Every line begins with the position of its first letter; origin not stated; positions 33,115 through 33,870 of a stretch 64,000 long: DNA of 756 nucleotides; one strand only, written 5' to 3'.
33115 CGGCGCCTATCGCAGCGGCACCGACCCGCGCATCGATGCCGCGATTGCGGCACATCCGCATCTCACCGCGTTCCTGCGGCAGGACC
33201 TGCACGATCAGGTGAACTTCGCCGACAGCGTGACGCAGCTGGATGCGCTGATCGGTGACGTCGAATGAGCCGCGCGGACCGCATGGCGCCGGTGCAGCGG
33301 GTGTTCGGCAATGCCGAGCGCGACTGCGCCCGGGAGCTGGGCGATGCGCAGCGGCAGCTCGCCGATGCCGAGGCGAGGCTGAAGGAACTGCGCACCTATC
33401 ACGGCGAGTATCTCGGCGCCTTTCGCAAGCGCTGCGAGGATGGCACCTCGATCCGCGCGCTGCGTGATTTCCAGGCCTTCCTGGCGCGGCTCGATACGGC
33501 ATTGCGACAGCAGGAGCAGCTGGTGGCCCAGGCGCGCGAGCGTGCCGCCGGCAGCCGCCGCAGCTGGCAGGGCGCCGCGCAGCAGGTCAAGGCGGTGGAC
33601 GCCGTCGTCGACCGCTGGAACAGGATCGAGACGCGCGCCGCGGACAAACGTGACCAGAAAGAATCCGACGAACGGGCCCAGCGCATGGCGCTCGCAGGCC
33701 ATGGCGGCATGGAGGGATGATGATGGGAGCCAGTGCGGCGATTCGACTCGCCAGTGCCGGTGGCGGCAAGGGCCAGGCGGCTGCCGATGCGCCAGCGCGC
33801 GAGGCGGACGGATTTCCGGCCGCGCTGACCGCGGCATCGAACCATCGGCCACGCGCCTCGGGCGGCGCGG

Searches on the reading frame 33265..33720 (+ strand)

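Call 8: search_protein_families(library=pfam, proteins=[window:33265-33720:+], max_evalue=0.00001)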
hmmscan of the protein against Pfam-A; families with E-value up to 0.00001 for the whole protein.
window:33265-33720:+ (151 aa): 1 family
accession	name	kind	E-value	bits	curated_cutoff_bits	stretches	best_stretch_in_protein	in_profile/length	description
PF02050.21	FliJ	-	4e-24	85.6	28.4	1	20-141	2-122/123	Flagellar FliJ protein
